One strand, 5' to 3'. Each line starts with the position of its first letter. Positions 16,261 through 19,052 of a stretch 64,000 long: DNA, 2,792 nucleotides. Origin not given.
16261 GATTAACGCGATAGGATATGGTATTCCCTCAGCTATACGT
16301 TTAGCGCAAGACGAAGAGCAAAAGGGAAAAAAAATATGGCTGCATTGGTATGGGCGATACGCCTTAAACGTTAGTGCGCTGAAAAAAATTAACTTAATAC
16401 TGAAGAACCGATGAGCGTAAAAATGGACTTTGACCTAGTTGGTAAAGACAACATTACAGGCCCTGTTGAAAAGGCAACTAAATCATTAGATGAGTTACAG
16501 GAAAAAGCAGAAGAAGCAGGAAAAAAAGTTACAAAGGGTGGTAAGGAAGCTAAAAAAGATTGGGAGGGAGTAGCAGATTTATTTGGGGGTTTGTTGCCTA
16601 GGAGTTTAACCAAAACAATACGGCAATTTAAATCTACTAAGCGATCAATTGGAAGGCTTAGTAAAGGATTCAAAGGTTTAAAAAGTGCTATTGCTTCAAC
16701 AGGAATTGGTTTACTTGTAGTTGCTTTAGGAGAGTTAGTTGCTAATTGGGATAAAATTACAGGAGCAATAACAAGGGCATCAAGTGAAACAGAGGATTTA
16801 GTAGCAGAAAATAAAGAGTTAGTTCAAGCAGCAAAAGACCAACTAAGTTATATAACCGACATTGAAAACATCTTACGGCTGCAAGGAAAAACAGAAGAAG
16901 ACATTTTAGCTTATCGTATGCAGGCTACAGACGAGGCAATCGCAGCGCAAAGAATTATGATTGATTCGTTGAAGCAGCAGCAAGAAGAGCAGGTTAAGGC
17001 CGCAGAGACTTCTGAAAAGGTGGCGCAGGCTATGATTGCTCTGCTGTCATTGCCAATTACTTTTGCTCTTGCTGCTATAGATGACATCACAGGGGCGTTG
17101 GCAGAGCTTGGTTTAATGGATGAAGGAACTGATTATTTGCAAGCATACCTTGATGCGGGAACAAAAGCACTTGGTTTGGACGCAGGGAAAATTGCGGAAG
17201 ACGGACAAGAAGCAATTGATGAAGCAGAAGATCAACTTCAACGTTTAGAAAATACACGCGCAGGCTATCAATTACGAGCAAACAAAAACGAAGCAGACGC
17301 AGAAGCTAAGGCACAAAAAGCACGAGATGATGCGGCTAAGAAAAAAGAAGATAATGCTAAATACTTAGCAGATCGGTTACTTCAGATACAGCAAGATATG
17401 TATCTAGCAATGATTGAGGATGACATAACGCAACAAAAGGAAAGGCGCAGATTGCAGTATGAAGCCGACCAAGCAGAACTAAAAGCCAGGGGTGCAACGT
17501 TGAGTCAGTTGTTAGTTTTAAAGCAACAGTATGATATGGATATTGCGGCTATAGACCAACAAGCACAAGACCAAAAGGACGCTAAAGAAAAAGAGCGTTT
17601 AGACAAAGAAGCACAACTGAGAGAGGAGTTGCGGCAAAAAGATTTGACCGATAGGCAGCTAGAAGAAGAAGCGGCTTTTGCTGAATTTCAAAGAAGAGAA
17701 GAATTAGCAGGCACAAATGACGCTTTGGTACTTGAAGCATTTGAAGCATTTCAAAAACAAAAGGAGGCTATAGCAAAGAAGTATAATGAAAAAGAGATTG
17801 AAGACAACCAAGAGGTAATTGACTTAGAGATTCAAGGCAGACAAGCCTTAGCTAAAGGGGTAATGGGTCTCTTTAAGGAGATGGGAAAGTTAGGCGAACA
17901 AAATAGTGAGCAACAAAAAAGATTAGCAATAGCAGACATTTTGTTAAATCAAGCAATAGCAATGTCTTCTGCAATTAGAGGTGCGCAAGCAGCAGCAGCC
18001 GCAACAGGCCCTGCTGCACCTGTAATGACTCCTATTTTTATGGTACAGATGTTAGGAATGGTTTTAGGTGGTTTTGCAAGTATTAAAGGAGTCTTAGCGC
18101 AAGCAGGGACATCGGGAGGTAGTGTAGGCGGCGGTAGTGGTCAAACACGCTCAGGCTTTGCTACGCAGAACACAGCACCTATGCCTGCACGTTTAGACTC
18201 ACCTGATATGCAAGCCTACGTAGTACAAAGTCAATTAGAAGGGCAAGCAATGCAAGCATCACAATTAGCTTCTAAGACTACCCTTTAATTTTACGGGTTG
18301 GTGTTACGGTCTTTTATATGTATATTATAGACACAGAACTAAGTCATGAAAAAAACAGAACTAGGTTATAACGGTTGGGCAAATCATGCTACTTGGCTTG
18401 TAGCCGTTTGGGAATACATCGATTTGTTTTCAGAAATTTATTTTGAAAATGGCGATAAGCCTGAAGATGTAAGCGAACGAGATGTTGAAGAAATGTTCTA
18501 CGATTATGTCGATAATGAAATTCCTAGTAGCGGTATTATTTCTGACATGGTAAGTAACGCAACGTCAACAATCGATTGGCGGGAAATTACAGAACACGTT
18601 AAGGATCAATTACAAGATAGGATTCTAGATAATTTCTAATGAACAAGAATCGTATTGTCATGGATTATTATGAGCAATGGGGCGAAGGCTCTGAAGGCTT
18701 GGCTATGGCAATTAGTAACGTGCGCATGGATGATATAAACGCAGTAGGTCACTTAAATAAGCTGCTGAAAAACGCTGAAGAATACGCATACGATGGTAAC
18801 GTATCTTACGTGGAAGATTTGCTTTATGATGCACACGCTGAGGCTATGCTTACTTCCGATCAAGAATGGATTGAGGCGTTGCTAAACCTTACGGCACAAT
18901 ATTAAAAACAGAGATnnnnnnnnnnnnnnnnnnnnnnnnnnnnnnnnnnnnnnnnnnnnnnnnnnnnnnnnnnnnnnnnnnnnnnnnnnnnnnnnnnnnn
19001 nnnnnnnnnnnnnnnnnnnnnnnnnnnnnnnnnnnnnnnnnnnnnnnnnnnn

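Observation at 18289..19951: Separately promoted cassette of six tiny, very acidic proteins inserted in the middle of the morphogenesis genes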

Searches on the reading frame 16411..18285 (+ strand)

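Call 4: search_protein_families(library=pfam, proteins=[window:16411-18285:+], max_evalue=1)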
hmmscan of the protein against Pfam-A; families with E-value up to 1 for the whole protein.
window:16411-18285:+ (625 aa): 1 family
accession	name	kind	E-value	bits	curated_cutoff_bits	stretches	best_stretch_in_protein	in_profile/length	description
PF02993.19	MCPVI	-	0.67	10.2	28.4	1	135-220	75-159/225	Minor capsid protein VI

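Call 5: search_protein_families(library=phrogs, proteins=[window:16411-18285:+], max_evalue=1)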
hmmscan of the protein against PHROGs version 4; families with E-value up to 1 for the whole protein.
window:16411-18285:+ (625 aa): 2 families
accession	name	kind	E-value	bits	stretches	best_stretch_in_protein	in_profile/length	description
phrog_1538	-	tail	4.6e-09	36.5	1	23-571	175-714/811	tail length tape measure protein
phrog_24676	-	tail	6.4e-08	32.5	2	90-211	89-210/587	tail length tape measure protein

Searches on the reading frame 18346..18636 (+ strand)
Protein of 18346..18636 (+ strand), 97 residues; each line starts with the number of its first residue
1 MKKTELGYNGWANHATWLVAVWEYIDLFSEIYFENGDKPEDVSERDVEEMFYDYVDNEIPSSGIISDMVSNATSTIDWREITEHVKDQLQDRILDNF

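Call 4: search_protein_families(library=pfam, proteins=[window:18346-18636:+], max_evalue=1)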
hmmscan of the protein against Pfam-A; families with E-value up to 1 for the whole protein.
window:18346-18636:+ (97 aa): 2 families
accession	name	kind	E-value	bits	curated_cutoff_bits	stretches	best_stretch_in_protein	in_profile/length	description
PF23907.1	DUF7249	-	0.00033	22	27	1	7-87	4-85/93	Family of unknown function (DUF7249)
PF13490.11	zf-HC2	-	0.3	11.7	22.2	1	45-60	2-17/35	Putative zinc-finger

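Call 5: search_protein_families(library=phrogs, proteins=[window:18346-18636:+], max_evalue=1)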
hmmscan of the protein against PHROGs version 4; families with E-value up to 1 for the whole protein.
window:18346-18636:+ (97 aa): 3 families
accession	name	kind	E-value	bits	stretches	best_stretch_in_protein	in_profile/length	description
phrog_871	-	unknown function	9.4e-07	30.2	2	4-22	10-28/140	-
phrog_26594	-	unknown function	0.023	15.7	1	15-84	21-89/101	-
phrog_27868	-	unknown function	0.087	13.3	1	13-87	128-199/276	-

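Call 30: search_protein_families(library=pfam, alignment_id=A2, max_evalue=0.001)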
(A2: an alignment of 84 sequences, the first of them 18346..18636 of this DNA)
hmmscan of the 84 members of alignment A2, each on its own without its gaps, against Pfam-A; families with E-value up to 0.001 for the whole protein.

A. member 1, window:18346-18636:+ (97 aa): 1 family
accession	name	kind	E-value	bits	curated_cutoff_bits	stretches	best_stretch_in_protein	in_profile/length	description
PF23907.1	DUF7249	-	0.00033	22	27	1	7-87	4-85/93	Family of unknown function (DUF7249)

B. families by the number of members that match (of 84 scanned): 2 families
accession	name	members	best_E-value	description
PF12957.13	DUF3846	1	2.3e-13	Domain of unknown function (DUF3846)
PF23907.1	DUF7249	1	0.00033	Family of unknown function (DUF7249)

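Call 31: search_protein_families(library=phrogs, alignment_id=A2, max_evalue=0.001)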
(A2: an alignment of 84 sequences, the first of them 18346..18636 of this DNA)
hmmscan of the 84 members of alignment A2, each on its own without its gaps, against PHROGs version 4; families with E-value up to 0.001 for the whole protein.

A. member 1, window:18346-18636:+ (97 aa): 1 family
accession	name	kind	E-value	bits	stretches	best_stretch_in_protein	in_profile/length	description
phrog_871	-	unknown function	9.4e-07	30.2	1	4-22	10-28/140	-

B. families by the number of members that match (of 84 scanned): 6 families
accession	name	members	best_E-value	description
phrog_7799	-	1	2.5e-13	-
phrog_3777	-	1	1.5e-11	-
phrog_6004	-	1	2.6e-09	-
phrog_18340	-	1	3.4e-08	-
phrog_871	-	1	9.4e-07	-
phrog_33614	-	1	0.00073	-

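Call 41: find_homologous_proteins(query=window:18346-18636:+, max_evalue=0.001)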
Query window:18346-18636:+ (97 aa): 7 proteins with E <= 0.001 among 7 candidates.
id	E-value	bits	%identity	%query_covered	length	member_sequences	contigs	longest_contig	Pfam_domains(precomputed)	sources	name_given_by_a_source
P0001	7.6e-57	208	95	100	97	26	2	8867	PF23907.2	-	-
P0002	1.5e-48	181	85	100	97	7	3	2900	-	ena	-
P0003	1.1e-40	156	69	100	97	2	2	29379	-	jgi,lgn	jgi:hypothetical protein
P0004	2.1e-36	142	64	100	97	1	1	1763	PF23907.2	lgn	-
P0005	2.2e-36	142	64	99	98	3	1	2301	-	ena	-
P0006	3.0e-27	113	54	99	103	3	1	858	PF23907.2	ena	-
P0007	6.3e-25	105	52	99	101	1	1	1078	PF23907.2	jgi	jgi:hypothetical protein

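Call 53: predict_structure(alignment_id=A3)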
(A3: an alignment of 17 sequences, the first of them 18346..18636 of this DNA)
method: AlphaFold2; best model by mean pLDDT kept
length: 97 residues; sequences in the alignment: 17
mean_pLDDT: 74.4   pTM: 0.63
mean pLDDT of the five models: 74.4, 73.9, 73.9, 73.7, 73.1
residues with pLDDT >= 90: 29; 70-90: 33; 50-70: 18; < 50: 17
segments of 3 or more residues with pLDDT < 50: 1-17
pLDDT, mean of each block of 10 residues (from residue 1): 38 47 87 91 90 72 64 81 93 84
secondary structure, 60 per line:
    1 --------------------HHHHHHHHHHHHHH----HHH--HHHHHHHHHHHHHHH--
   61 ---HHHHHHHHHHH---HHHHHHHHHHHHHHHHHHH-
elements in order: H21-34 H44-58 H64-74 H78-96

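Call 56: fold_search(model_id=the predicted structure, library=pdb)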
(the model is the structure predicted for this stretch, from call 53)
No match with E <= 0.001 here; weaker rows may still be real.
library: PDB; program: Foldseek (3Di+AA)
matches with E <= 10: 25; with E <= 0.001: 0
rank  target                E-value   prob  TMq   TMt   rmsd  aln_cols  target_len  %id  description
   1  4trb_A                4.5e+00  0.08  0.29  0.15   8.4        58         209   19  Sulfolobus solfataricus adenine phosphoribosyltransferase (released 2014-07-30)
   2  3w6j_D                5.1e+00  0.08  0.36  0.28   7.5        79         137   14  Crystal structure of ScpAB core complex (released 2013-04-24)
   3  3adb_A                5.7e+00  0.02  0.18  0.10  12.7        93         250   13  Crystal structure of O-phosphoseryl-tRNA kinase complexed with selenocysteine tRNA and AMPPNP (crystal type 1) (released 2010-07-28)
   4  3e6y_A                6.1e+00  0.03  0.20  0.11   8.0        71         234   20  Structure of 14-3-3 in complex with the differentiation-inducing agent Cotylenin A (released 2009-03-10)
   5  3pt7_B                6.5e+00  0.09  0.34  0.23   5.5        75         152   16  Structure of HbII-III-Oxy from Lucina pectinata at pH 5.0 (released 2011-12-07)
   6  4l8i_A                6.5e+00  0.02  0.19  0.16  10.8        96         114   16  Crystal structure of RSV epitope scaffold FFL_005 (released 2014-02-12)
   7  3pt8_B                6.9e+00  0.08  0.34  0.24   6.6        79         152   13  Structure of HbII-III-CN from Lucina pectinata at pH 5.0 (released 2011-12-07)
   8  4hwc_E                7.4e+00  0.02  0.20  0.22  10.3        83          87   13  Structure of ATBAG1 (released 2013-05-29)
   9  7n9s_A                7.4e+00  0.03  0.26  0.02  14.1        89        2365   20  TcdB and frizzled-2 CRD complex (released 2022-03-02)
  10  8p1h_B                7.4e+00  0.03  0.21  0.11   7.7        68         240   19  Crystal structure of the chimera of human 14-3-3 zeta and phosphorylated cytoplasmic loop fragment of the alpha7 acety (released 2023-10-18)
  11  3w6j_A                7.8e+00  0.04  0.29  0.21   8.5        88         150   12  Crystal structure of ScpAB core complex (released 2013-04-24)
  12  4j41_D                7.8e+00  0.03  0.25  0.28   8.9        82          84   10  The crystal structure of a secreted protein EsxB (Mutant P67A) from Bacillus anthracis str. Sterne (released 2013-02-20)
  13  6kji_B                8.3e+00  0.02  0.20  0.07  10.8        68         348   18  Crystal structure of PsoF with SAH (released 2019-09-18)
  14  7pcn_B                8.3e+00  0.02  0.26  0.11  13.7        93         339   14  BurG (holo) in complex with gonyenediol (14), trigonic acid (6) and DMS: Biosynthesis of cyclopropanol rings in bacter (released 2022-08-10)
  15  2b05_F                8.9e+00  0.03  0.20  0.11   7.9        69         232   17  Crystal Structure of 14-3-3 gamma in complex with a phosphoserine peptide (released 2005-10-11)
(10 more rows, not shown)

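Call 82: search_protein_representatives(alignment_id=A3)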
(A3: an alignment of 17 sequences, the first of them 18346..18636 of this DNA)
Query: 17 sequences, 97 profile positions. Proteins with E-value up to 0.001 (for the whole library): 3079; up to 1e-10: 59; up to 1e-30: 2. The best 150 are listed.
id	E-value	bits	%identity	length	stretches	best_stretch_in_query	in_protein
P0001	4.5e-42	158.5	-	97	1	1-97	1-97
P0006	3.3e-39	149.3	-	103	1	2-97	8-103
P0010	1.5e-30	121.5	-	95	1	1-97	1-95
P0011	4.5e-29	116.8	-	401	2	2-91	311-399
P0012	5.5e-28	113.3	-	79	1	2-78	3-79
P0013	5.3e-26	106.9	-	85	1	8-92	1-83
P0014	9.4e-26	106.1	-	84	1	6-89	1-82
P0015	1.1e-23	99.5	-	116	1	1-93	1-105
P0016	8.7e-23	96.6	-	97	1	3-88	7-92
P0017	1.9e-22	95.5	-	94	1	3-86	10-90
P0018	3.6e-22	94.7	-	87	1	2-89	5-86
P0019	6.8e-22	93.8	-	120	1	1-92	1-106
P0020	2.4e-18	82.4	-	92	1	1-91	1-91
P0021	1.2e-17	80.2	-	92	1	4-91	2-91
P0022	1.0e-15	74.0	-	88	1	7-88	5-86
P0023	1.5e-15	73.4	-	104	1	7-94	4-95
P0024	1.7e-15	73.3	-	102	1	2-92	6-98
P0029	2.0e-14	69.8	-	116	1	7-92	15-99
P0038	2.8e-12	62.9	-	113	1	7-95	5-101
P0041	6.1e-12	61.9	-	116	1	5-92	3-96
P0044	1.2e-11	61.0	-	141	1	7-93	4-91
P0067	1.1e-10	57.8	-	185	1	7-88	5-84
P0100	4.8e-10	55.8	-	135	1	5-85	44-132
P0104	5.2e-10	55.7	-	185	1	7-88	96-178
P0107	5.6e-10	55.6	-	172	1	7-87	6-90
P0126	8.1e-10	55.1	-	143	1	4-91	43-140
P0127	8.1e-10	55.1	-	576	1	4-87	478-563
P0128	8.5e-10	55.0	-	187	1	6-92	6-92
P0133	9.1e-10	54.9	-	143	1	6-90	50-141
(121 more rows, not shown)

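Call 83: search_protein_families(library=pfam, proteins=[P0011, P0127, P0104, P0128, P0107, P0067, P0044, P0126, P0133, P0100], max_evalue=0.001)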
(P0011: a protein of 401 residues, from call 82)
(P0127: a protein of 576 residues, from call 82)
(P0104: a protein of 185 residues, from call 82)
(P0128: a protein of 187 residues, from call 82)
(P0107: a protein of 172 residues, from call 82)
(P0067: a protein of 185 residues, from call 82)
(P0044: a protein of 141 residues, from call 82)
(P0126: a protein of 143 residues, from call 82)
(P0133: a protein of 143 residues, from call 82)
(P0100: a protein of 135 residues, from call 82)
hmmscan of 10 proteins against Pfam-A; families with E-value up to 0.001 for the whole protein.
P0011 (401 aa): 2 families
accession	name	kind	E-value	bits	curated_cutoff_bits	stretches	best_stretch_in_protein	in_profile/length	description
PF14550.11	Peptidase_S78_2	-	3.7e-19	69.4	24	1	48-171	6-121/126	Putative phage serine protease XkdF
PF23907.1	DUF7249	-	2.7e-08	35.2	27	1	316-396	4-77/93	Family of unknown function (DUF7249)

P0127 (576 aa): 1 family
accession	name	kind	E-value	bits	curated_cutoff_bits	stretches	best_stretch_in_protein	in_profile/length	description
PF23907.1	DUF7249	-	1e-09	39.7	27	1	480-563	3-85/93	Family of unknown function (DUF7249)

P0104 (185 aa): 1 family
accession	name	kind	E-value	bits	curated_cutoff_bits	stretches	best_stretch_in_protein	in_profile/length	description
PF23907.1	DUF7249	-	1.2e-11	45.9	27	1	94-143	2-50/93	Family of unknown function (DUF7249)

P0128 (187 aa): 1 family
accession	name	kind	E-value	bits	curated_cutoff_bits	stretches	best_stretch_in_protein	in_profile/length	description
PF23907.1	DUF7249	-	3.2e-11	44.5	27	1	6-87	3-78/93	Family of unknown function (DUF7249)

P0107 (172 aa): 1 family
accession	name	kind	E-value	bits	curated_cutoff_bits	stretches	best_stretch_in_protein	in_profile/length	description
PF23907.1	DUF7249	-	5.1e-10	40.7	27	1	4-85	2-73/93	Family of unknown function (DUF7249)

P0067 (185 aa): 1 family
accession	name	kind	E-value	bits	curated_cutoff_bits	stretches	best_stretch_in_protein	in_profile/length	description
PF23907.1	DUF7249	-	5.7e-07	30.9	27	1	3-99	2-85/93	Family of unknown function (DUF7249)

P0044 (141 aa): 2 families
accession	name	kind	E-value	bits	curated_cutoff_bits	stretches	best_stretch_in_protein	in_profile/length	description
PF23907.1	DUF7249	-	3e-06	28.6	27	1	1-92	1-83/93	Family of unknown function (DUF7249)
PF10052.14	DUF2288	-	6.2e-05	23.5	25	1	69-140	8-79/91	Protein of unknown function (DUF2288)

P0126 (143 aa): 1 family
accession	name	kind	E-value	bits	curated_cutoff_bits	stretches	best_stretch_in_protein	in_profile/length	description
PF23907.1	DUF7249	-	3.3e-11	44.5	27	1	45-137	3-78/93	Family of unknown function (DUF7249)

P0133 (143 aa): 1 family
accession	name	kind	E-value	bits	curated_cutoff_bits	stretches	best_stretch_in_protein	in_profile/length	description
PF23907.1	DUF7249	-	5.6e-10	40.5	27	1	51-119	4-72/93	Family of unknown function (DUF7249)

P0100 (135 aa): 1 family
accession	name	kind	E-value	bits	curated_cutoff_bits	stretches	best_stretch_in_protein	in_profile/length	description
PF23907.1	DUF7249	-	2.4e-10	41.7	27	1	45-98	3-50/93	Family of unknown function (DUF7249)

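Call 84: find_encoding_contigs(protein=P0127, flank=5000, max_places=3)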
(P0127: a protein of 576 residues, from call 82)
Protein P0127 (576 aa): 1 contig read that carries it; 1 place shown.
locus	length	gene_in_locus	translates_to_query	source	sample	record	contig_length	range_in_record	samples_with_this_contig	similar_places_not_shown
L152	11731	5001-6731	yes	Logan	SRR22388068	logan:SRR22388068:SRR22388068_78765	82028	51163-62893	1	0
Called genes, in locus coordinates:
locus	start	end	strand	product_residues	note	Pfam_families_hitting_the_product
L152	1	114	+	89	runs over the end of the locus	-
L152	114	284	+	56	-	-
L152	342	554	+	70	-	PF13619:KTSC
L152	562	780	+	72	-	-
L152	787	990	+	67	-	-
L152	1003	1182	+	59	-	-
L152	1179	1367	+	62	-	-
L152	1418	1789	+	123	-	-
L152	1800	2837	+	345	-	PF21189:PHA02142, PF09414:RNA_ligase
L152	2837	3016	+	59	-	-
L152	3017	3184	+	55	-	-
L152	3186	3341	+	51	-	-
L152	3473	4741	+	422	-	-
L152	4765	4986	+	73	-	-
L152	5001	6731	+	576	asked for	PF23907:DUF7249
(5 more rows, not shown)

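Call 86: find_encoding_contigs(protein=P0011, flank=5000, max_places=4)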
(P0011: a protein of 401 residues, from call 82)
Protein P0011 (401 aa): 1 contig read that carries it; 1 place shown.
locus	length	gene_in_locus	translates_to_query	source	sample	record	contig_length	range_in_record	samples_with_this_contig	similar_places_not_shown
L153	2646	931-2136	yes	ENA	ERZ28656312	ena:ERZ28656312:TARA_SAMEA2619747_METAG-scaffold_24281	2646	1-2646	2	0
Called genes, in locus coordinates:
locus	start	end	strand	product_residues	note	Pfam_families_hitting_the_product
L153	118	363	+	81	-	-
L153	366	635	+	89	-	-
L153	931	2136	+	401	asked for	PF14550:Peptidase_S78_2, PF23907:DUF7249 (weak)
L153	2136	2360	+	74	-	-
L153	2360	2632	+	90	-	-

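Call 88: list_cluster_members(proteins=[P0015, P0019, P0023, P0024, P0029, P0038, P0041, P0044, P0067, P0104])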
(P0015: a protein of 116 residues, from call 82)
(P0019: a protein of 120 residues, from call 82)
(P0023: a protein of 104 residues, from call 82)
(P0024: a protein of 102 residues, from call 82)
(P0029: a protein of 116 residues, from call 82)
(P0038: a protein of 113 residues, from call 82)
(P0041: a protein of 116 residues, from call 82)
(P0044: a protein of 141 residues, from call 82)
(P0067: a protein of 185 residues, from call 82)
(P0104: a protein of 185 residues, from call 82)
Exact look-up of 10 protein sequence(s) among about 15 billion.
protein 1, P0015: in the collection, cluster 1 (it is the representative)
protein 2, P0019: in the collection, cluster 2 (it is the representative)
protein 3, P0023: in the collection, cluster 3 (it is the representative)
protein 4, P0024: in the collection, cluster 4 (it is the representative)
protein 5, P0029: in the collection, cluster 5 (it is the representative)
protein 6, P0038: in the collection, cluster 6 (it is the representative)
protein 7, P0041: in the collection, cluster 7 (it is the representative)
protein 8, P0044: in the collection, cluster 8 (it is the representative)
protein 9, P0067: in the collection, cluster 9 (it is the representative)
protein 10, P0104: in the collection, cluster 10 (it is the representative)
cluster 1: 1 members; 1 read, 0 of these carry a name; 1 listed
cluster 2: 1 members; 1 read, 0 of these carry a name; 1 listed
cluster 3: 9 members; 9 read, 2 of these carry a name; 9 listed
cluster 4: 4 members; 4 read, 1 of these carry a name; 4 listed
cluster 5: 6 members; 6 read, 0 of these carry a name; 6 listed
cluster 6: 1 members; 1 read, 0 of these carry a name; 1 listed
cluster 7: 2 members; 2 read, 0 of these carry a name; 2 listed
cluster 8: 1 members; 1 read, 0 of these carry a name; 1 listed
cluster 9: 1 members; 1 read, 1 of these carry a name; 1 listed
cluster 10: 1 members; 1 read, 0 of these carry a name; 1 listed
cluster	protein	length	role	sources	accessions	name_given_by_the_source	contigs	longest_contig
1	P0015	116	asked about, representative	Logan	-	-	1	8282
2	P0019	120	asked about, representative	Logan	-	-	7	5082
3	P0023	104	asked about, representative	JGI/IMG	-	-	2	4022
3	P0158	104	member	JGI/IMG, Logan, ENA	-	hypothetical protein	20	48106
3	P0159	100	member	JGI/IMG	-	hypothetical protein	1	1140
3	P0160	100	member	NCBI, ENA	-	-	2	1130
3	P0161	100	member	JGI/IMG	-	-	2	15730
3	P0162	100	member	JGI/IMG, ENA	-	-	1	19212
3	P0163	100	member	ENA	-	-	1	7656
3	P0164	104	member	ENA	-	-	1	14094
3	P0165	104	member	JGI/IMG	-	-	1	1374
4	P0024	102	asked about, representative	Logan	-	-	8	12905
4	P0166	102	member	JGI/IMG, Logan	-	hypothetical protein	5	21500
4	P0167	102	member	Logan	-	-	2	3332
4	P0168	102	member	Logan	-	-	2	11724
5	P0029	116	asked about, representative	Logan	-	-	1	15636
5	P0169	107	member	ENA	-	-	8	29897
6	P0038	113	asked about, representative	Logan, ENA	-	-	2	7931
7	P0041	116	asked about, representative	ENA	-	-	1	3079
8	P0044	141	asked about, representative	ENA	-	-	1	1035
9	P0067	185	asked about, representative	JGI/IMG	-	hypothetical protein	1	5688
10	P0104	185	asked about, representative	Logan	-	-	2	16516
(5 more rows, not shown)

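Call 89: find_encoding_contigs(protein=P0158, flank=4000, max_places=3)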
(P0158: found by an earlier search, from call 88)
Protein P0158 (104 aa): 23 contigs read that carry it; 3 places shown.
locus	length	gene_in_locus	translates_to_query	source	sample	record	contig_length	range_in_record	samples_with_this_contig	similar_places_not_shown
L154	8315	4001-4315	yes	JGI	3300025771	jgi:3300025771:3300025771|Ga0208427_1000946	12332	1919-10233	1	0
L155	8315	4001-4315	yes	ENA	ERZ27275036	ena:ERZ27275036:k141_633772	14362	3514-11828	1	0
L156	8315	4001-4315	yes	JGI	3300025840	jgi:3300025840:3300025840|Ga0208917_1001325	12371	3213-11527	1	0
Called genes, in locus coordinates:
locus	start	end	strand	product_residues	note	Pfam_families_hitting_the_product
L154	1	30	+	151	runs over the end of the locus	-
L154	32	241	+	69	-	-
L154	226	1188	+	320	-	-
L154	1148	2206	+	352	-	PF06094:GGACT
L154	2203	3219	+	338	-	PF12684:DUF3799, PF12705:PDDEXK_1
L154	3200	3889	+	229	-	PF03167:UDG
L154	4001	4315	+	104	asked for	PF23907:DUF7249 (faint)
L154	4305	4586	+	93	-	PF11753:DUF3310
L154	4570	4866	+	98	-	-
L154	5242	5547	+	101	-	-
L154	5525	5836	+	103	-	-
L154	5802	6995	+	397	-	PF13688:Reprolysin_5 (weak), PF05572:Peptidase_M43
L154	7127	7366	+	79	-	-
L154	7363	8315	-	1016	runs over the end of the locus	?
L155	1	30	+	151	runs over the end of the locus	-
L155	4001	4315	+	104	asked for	PF23907:DUF7249 (faint)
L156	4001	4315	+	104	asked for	PF23907:DUF7249 (faint)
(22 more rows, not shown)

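Call 90: find_encoding_contigs(protein=P0169, flank=4000, max_places=3)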
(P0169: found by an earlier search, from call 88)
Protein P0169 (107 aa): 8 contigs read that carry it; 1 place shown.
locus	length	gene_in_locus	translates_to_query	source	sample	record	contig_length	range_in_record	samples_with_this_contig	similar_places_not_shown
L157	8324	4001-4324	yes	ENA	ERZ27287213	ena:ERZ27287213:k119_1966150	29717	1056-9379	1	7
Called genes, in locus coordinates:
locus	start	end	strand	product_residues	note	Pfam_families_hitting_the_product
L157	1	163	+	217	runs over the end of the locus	-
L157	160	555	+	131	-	-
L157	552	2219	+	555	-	-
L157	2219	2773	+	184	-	PF20459:DUF6712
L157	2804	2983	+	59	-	-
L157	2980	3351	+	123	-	PF08291:Peptidase_M15_3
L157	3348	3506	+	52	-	-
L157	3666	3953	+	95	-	-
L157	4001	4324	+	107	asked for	PF23907:DUF7249 (weak)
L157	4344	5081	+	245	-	PF12684:DUF3799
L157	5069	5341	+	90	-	-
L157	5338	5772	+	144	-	-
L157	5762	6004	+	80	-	PF15943:YdaS_toxin (weak)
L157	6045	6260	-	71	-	-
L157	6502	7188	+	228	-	-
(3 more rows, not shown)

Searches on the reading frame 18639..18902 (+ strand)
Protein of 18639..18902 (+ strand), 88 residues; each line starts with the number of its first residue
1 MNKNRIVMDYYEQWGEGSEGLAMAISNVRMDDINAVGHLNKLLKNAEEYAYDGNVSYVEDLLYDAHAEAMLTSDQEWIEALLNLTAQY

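Call 4: search_protein_families(library=pfam, proteins=[window:18639-18902:+], max_evalue=1)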
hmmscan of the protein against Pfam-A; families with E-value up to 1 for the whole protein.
window:18639-18902:+ (88 aa): 2 families
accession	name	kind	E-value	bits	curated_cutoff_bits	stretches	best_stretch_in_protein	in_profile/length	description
PF17127.10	DUF5106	-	0.079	13.8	28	1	38-75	95-132/151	Domain of unknown function (DUF5106)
PF13017.12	Maelstrom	-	0.12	12.5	22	1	8-84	75-149/215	piRNA pathway germ-plasm component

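Call 5: search_protein_families(library=phrogs, proteins=[window:18639-18902:+], max_evalue=1)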
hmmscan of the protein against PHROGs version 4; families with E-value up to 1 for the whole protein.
window:18639-18902:+ (88 aa): 2 families
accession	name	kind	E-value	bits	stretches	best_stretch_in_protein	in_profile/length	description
phrog_26115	-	unknown function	0.11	13.7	1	8-51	53-96/121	-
phrog_6144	-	unknown function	0.12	13.8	1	26-77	98-153/182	-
